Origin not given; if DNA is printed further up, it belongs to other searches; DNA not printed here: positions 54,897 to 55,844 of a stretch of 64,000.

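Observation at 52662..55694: Output-less four-module periplasmic sensor protein bracketed by two paralogous secreted rhodanese-like proteins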

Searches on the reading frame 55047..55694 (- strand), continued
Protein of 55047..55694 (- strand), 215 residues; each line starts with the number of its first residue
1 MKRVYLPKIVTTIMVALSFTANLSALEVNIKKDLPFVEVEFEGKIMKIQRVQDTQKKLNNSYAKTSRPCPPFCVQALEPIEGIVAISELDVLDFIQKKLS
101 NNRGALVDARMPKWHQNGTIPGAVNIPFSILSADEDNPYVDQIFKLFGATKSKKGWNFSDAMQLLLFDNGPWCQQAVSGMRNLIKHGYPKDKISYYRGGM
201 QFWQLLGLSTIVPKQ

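Call 59: find_homologous_proteins(query=P0290, max_evalue=0.00001)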
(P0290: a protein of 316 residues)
Query P0290 (316 aa): 2852 proteins with E <= 0.00001 among 8000 candidates; the best 120 are listed.
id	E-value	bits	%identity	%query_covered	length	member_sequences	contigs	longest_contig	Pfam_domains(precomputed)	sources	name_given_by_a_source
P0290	9.4e-208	707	100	100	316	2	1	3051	PF00581.26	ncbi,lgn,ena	-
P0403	2.7e-142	492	68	100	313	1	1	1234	PF00581.26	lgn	-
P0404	8.5e-141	487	68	100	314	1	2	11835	PF00581.26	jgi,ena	-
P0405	8.0e-138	477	68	93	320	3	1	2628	PF00581.26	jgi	jgi:rhodanese-related sulfurtransferase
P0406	5.4e-137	474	67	100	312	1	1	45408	PF00581.26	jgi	jgi:rhodanese-related sulfurtransferase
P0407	1.5e-136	473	68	100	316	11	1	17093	PF00581.26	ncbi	-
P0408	3.3e-136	472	67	100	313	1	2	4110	PF00581.26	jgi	jgi:rhodanese-related sulfurtransferase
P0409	3.4e-135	468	68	85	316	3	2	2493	PF00581.26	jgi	jgi:rhodanese-related sulfurtransferase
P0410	1.6e-134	466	66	100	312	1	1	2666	PF00581.26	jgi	jgi:rhodanese-related sulfurtransferase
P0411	2.3e-133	462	67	100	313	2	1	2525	PF00581.26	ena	-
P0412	3.5e-133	462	65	100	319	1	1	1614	PF00581.26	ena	-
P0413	7.2e-133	461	66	100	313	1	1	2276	PF00581.26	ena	-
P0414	8.2e-133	460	66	100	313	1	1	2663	PF00581.26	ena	-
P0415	9.2e-133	460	66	100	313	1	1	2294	PF00581.26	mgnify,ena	mgnify:FL=1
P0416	2.2e-132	459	65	100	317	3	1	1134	PF00581.26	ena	-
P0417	2.3e-132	459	66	100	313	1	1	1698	PF00581.26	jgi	jgi:rhodanese-related sulfurtransferase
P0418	3.1e-132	459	66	100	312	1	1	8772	PF00581.26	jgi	jgi:rhodanese-related sulfurtransferase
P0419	3.9e-132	458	64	100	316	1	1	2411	PF00581.26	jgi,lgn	jgi:rhodanese-related sulfurtransferase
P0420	4.6e-132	458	66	100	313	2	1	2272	PF00581.26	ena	-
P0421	1.5e-131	456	63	100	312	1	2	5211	PF00581.26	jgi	jgi:rhodanese-related sulfurtransferase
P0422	1.2e-130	453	64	100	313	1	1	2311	PF00581.26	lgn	-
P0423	2.0e-129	449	64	100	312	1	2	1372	PF00581.26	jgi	jgi:rhodanese-related sulfurtransferase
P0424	5.4e-129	448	63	100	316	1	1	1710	PF00581.26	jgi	-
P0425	6.6e-128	444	65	100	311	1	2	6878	PF00581.26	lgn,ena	-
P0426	4.2e-127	442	63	100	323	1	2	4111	PF00581.26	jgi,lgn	-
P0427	1.3e-125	437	62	100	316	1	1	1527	PF00581.26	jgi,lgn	-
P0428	2.3e-124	433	61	100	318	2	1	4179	PF00581.26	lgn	-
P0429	3.3e-124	432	63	100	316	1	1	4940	PF00581.26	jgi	-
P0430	2.1e-123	429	62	100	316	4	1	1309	PF00581.26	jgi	jgi:rhodanese-related sulfurtransferase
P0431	1.1e-122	427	60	100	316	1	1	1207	PF00581.26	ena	-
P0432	1.2e-122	427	62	100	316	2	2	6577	PF00581.26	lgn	-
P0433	2.8e-121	423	61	100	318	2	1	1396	PF00581.26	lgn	-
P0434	6.0e-120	418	61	100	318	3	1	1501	PF00581.26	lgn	-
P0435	1.3e-119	417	60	100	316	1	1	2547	PF00581.26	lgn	-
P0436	7.2e-119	415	61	93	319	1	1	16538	PF00581.26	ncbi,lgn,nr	ncbi:MAG: rhodanese-like domain-containing protein [Pseudomonadota bacterium]|nr:rhodanese-like doma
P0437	1.1e-118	414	59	100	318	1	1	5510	PF00581.26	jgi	jgi:rhodanese-related sulfurtransferase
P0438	7.4e-117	408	58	100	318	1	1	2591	PF00581.26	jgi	-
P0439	3.0e-116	406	57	100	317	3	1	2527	PF00581.26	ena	-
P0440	6.6e-115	402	57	100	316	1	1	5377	PF00581.26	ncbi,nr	ncbi:MAG: hypothetical protein LJE70_09030 [Chromatiaceae bacterium]|nr:hypothetical protein [Chroma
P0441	6.7e-114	398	55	100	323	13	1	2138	PF00581.26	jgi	-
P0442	1.2e-113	397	51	60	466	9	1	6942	PF00581.26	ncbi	-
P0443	7.1e-113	395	55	100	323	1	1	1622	PF00581.26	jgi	jgi:rhodanese-related sulfurtransferase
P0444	3.2e-112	393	51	60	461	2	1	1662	PF00581.26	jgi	jgi:rhodanese-related sulfurtransferase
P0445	9.5e-112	391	55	100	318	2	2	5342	PF00581.26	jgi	jgi:rhodanese-related sulfurtransferase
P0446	3.3e-111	389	54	100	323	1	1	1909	PF00581.26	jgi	jgi:rhodanese-related sulfurtransferase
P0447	8.8e-108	378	52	58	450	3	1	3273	PF00581.26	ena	-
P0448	8.8e-108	378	48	59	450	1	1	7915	PF00581.26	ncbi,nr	ncbi:rhodanese-like domain-containing protein [Thiotrichales bacterium HSG1]|nr:rhodanese-like domai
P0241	2.5e-104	367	48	60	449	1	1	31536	PF00581.26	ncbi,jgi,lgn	-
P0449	1.2e-103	365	48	59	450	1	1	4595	PF00581.26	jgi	jgi:rhodanese-related sulfurtransferase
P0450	3.1e-103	363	52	98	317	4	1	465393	PF00581.26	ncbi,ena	-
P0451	2.2e-102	360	45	60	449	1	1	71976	PF00581.26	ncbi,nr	ncbi:rhodanese-like domain-containing protein [Candidatus Halobeggiatoa sp. HSG11]|nr:rhodanese-like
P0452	3.4e-101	357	47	59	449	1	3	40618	PF00581.26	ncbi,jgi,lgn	-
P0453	5.2e-101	356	53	100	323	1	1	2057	PF00581.26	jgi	jgi:rhodanese-related sulfurtransferase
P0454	3.4e-99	350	55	91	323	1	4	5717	PF00581.26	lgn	-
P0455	1.6e-96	341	53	90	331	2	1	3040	PF00581.26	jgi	jgi:rhodanese-related sulfurtransferase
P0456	1.4e-94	335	52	84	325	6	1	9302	PF00581.26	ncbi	-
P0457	2.6e-94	334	52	97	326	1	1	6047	PF00581.26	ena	-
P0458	2.1e-93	331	52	90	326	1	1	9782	PF00581.26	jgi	-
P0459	3.3e-93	330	52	86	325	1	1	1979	PF00581.26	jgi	jgi:rhodanese-related sulfurtransferase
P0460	4.4e-93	330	52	90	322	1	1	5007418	PF00581.26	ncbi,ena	-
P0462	3.1e-92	327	52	88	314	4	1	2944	PF00581.26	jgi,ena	-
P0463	1.0e-91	325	52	89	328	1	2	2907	PF00581.26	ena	-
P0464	1.2e-91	325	48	98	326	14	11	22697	PF00581.26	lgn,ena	-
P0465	1.4e-91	325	51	95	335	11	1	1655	PF00581.26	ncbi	-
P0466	3.6e-91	324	52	85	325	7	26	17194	PF00581.26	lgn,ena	-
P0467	3.4e-90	320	49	99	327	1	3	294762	PF00581.26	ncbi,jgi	jgi:rhodanese-related sulfurtransferase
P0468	4.4e-90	320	48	97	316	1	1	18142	PF00581.26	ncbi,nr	ncbi:MAG: rhodanese-like domain-containing protein [Gammaproteobacteria bacterium]|nr:rhodanese-like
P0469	6.1e-90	320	51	91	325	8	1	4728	PF00581.26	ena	-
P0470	6.8e-90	319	47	97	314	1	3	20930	PF00581.26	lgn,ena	-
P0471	9.5e-90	319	50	88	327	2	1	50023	PF00581.26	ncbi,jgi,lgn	-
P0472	1.1e-89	319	50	97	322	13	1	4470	PF00581.26,PF14346.12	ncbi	-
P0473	2.2e-89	318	48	97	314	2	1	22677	PF00581.26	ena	-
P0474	2.7e-89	317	52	90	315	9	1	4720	PF00581.26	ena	-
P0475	2.9e-89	317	48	98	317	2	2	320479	PF00581.26,PF14346.12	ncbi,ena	-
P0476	3.0e-89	317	49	95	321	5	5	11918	PF00581.26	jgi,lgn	-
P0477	3.0e-89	317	51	91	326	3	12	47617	PF00581.26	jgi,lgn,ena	-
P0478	3.6e-89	317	51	92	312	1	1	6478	PF00581.26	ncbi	ncbi:MAG: rhodanese-like domain-containing protein [Pseudomonadota bacterium]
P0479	5.7e-89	316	50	92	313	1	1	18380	PF00581.26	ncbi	-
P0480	6.0e-89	316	62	71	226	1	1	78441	PF00581.26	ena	-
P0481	6.9e-89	316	51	92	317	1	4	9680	PF00581.26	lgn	-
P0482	9.1e-89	316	49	92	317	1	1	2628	PF00581.26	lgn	-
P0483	2.0e-88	315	50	91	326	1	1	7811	PF00581.26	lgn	-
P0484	2.1e-88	315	64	68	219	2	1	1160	PF00581.26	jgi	jgi:rhodanese-related sulfurtransferase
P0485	2.2e-88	315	51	91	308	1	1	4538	PF00581.26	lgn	-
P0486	2.4e-88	314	52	90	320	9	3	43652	PF00581.26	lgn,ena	-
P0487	3.0e-88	314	48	95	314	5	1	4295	PF00581.26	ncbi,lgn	-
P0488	3.3e-88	314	50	90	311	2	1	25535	PF00581.26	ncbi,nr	ncbi:MAG: rhodanese-like domain-containing protein [Gammaproteobacteria bacterium]|nr:rhodanese-like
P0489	3.3e-88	314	49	98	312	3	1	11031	PF00581.26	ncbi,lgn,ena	-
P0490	3.7e-88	314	47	98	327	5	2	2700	PF00581.26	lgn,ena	-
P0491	5.0e-88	313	48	100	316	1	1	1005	PF00581.26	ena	-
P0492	5.1e-88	313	51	90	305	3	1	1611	PF00581.26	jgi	jgi:rhodanese-related sulfurtransferase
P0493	1.4e-87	312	50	89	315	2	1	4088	PF00581.26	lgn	-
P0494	4.2e-87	310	48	98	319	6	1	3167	PF00581.26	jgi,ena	-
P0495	6.1e-87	310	48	85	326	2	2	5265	PF00581.26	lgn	-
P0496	1.3e-86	309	50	91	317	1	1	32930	PF00581.26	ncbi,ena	-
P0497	3.8e-86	307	51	90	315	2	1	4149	PF00581.26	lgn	-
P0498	7.4e-86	306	51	92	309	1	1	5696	PF00581.26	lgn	-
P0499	1.9e-85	305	48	97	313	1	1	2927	PF00581.26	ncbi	-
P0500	5.9e-85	303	48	100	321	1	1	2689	PF00581.26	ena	-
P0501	6.2e-85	303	48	98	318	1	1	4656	PF00581.26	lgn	-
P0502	8.0e-85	303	47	99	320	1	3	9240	PF00581.26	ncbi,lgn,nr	ncbi:MAG: hypothetical protein KZQ70_04665 [gamma proteobacterium symbiont of Lucinoma myriamae]|nr:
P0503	8.9e-85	303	62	67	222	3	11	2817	PF00581.26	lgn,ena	-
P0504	4.3e-84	300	50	90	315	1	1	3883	PF00581.26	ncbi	ncbi:MAG: rhodanese-like domain-containing protein [Pseudomonadota bacterium]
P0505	4.4e-84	300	61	67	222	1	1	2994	PF00581.26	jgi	jgi:rhodanese-related sulfurtransferase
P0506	2.0e-83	298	61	67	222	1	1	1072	PF00581.26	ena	-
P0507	4.3e-82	294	64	60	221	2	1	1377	PF00581.26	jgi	jgi:rhodanese-related sulfurtransferase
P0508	1.4e-81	292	66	60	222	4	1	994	PF00581.26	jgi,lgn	jgi:rhodanese-related sulfurtransferase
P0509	1.5e-81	292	65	60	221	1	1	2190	PF00581.26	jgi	jgi:rhodanese-related sulfurtransferase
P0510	1.1e-80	289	48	90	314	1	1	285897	PF00581.26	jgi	jgi:rhodanese-related sulfurtransferase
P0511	2.8e-80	288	64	60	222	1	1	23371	PF00581.26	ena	-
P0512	6.7e-80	287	63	60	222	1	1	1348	PF00581.26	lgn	-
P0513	7.2e-80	287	63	60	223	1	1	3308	PF00581.26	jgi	-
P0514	1.1e-79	286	63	60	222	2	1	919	PF00581.26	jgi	-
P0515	1.4e-79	286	63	60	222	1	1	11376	PF00581.26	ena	-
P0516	1.7e-79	285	63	60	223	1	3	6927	PF00581.26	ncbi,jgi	-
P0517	1.8e-79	285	63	60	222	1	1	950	PF00581.26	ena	-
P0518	2.3e-79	285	63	60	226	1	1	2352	PF00581.26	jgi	jgi:rhodanese-related sulfurtransferase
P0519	2.4e-79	285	63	60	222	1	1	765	PF00581.26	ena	-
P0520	2.6e-79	285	61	64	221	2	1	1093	PF00581.26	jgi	jgi:rhodanese-related sulfurtransferase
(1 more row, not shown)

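Call 60: find_encoding_contigs(protein=P0450, flank=5000, max_places=2)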
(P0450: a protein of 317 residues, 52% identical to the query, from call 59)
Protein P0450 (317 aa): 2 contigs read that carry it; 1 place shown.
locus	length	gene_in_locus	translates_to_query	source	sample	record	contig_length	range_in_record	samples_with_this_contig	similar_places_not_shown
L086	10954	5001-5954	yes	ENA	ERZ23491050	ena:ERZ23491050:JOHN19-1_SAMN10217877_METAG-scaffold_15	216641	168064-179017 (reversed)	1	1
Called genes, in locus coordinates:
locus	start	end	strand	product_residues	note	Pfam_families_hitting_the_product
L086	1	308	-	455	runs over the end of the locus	PF00005:ABC_tran, PF13304:AAA_21 (faint)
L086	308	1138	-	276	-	PF01061:ABC2_membrane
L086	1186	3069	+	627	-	PF00005:ABC_tran, PF02463:SMC_N (faint), PF13476:AAA_23 (faint), PF13555:AAA_29 (faint), PF12848:ABC_tran_Xtn, PF00005:ABC_tran, PF13304:AAA_21 (weak), PF16326:ABC_tran_CTD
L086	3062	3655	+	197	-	PF12804:NTP_transf_3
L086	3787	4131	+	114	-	PF13442:Cytochrome_CBB3, PF00034:Cytochrom_C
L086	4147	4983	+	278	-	PF21342:SoxA-TsdA_cyt-c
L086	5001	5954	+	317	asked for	PF00581:Rhodanese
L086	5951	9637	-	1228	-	PF02574:S-methyl_trans, PF00809:Pterin_bind, PF02607:B12-binding_2, PF02310:B12-binding, PF02965:Met_synt_B12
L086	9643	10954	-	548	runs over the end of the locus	PF00149:Metallophos, PF02872:5_nucleotid_C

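Call 61: find_encoding_contigs(protein=P0467, flank=5000, max_places=2)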
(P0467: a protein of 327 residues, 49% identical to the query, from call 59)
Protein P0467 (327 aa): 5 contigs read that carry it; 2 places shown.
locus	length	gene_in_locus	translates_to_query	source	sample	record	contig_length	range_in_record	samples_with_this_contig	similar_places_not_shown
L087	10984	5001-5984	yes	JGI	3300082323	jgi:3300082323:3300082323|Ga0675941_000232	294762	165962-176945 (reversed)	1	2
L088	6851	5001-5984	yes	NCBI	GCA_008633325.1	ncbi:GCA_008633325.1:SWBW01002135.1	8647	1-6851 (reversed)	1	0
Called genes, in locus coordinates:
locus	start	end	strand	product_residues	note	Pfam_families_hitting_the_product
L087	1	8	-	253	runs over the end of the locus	-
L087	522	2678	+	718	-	PF12974:Phosphonate-bd, PF00989:PAS, PF08448:PAS_4, PF13426:PAS_9, PF00512:HisKA, PF02518:HATPase_c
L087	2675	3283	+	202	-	PF00072:Response_reg, PF06490:FleQ (weak), PF08281:Sigma70_r4_2 (weak), PF00196:GerE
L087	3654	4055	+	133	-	PF00034:Cytochrom_C (weak), PF13442:Cytochrome_CBB3 (weak)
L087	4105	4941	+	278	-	PF21342:SoxA-TsdA_cyt-c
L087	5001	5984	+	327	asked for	PF00581:Rhodanese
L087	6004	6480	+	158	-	PF13501:SoxY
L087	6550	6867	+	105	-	PF08770:SoxZ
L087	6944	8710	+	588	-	PF02872:5_nucleotid_C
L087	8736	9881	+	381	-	PF13899:Thioredoxin_7 (weak), PF13098:Thioredoxin_2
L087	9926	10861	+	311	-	PF00753:Lactamase_B, PF12706:Lactamase_B_2 (faint)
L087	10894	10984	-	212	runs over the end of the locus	PF05401:NodS (weak), PF13489:Methyltransf_23 (weak), PF05891:Methyltransf_PK (weak), PF13847:Methyltransf_31, PF13649:Methyltransf_25, PF08241:Methyltransf_11, PF08242:Methyltransf_12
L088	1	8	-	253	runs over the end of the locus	-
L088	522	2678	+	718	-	PF12974:Phosphonate-bd, PF00989:PAS, PF08448:PAS_4, PF13426:PAS_9, PF00512:HisKA, PF02518:HATPase_c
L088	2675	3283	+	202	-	PF00072:Response_reg, PF06490:FleQ (weak), PF08281:Sigma70_r4_2 (weak), PF00196:GerE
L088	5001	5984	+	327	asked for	PF00581:Rhodanese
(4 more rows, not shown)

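Call 62: find_encoding_contigs(protein=P0451, flank=5000, max_places=2)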
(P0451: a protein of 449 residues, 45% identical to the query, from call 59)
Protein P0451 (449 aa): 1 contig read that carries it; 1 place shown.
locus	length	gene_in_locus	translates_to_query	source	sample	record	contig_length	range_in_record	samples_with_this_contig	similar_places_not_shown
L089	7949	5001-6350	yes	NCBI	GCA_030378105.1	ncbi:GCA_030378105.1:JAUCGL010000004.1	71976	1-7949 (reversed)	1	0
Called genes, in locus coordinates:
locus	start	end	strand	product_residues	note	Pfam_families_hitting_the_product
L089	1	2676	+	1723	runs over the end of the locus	PF08263:LRRNT_2 (faint), PF00560:LRR_1 (faint), PF13855:LRR_8 (faint), PF00041:fn3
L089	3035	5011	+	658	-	PF02743:dCache_1, PF08269:dCache_2, PF17201:Cache_3-Cache_2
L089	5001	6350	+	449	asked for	PF00581:Rhodanese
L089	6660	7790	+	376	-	PF01551:Peptidase_M23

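Call 63: find_encoding_contigs(protein=P0391, flank=6000, max_places=2)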
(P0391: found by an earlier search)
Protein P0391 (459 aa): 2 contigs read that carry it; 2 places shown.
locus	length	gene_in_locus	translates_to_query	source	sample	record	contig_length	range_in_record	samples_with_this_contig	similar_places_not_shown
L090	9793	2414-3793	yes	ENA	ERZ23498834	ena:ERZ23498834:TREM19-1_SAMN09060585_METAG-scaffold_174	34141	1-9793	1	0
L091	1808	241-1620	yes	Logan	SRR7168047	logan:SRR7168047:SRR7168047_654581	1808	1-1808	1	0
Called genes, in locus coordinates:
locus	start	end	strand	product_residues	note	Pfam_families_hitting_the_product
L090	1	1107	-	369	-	?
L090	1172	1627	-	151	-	PF07308:DUF1456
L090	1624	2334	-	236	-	PF20772:TACO1_YebC_N, PF01709:Transcrip_reg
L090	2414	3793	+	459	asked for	PF00581:Rhodanese, PF13675:PilJ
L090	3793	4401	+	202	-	PF00581:Rhodanese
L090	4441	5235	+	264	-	PF01476:LysM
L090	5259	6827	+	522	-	PF00270:DEAD (faint), PF22527:DEXQc_Suv3, PF00271:Helicase_C, PF12513:SUV3_C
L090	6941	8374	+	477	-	-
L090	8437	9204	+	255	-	PF01435:Peptidase_M48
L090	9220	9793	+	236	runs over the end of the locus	PF01209:Ubie_methyltran, PF05148:Methyltransf_8 (weak), PF13489:Methyltransf_23, PF13847:Methyltransf_31, PF08241:Methyltransf_11, PF08242:Methyltransf_12, PF13649:Methyltransf_25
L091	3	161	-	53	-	?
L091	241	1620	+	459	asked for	PF00581:Rhodanese, PF13675:PilJ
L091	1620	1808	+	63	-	?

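Call 64: find_encoding_contigs(protein=P0241, flank=5000, max_places=2)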
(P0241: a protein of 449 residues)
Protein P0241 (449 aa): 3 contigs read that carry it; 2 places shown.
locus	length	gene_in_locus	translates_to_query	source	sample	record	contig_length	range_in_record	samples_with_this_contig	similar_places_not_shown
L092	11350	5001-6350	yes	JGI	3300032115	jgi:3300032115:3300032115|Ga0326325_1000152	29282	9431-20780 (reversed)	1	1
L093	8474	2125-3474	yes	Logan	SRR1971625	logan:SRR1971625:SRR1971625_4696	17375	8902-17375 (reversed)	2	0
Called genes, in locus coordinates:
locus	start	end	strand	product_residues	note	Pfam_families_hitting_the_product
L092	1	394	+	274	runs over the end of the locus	PF13675:PilJ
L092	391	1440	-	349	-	PF00535:Glycos_transf_2, PF13641:Glyco_tranf_2_3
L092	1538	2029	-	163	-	PF06271:RDD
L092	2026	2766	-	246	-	PF01209:Ubie_methyltran, PF13489:Methyltransf_23, PF05175:MTS (weak), PF13847:Methyltransf_31, PF08241:Methyltransf_11, PF08242:Methyltransf_12, PF13649:Methyltransf_25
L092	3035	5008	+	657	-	PF02743:dCache_1, PF08269:dCache_2, PF17201:Cache_3-Cache_2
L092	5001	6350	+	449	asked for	PF00581:Rhodanese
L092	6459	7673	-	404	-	PF03916:NrfD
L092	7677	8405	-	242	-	PF13187:Fer4_9 (faint), PF12797:Fer4_2 (faint), PF14697:Fer4_21 (faint), PF12838:Fer4_7 (weak), PF13247:Fer4_11, PF12837:Fer4_6 (weak), PF13237:Fer4_10 (weak), PF00037:Fer4 (weak)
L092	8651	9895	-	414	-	-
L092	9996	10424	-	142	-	-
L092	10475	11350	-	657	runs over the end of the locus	PF14691:Fer4_20, PF01266:DAO (weak), PF07992:Pyr_redox_2, PF12831:FAD_oxidored (weak), PF13450:NAD_binding_8, PF12838:Fer4_7 (weak), PF14697:Fer4_21 (weak), PF00037:Fer4 (weak), +2 more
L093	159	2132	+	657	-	PF02743:dCache_1, PF08269:dCache_2, PF17201:Cache_3-Cache_2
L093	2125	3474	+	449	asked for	PF00581:Rhodanese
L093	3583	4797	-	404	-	PF03916:NrfD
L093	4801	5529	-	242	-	PF13187:Fer4_9 (faint), PF12797:Fer4_2 (faint), PF14697:Fer4_21 (faint), PF12838:Fer4_7 (weak), PF13247:Fer4_11, PF12837:Fer4_6 (weak), PF13237:Fer4_10 (weak), PF00037:Fer4 (weak)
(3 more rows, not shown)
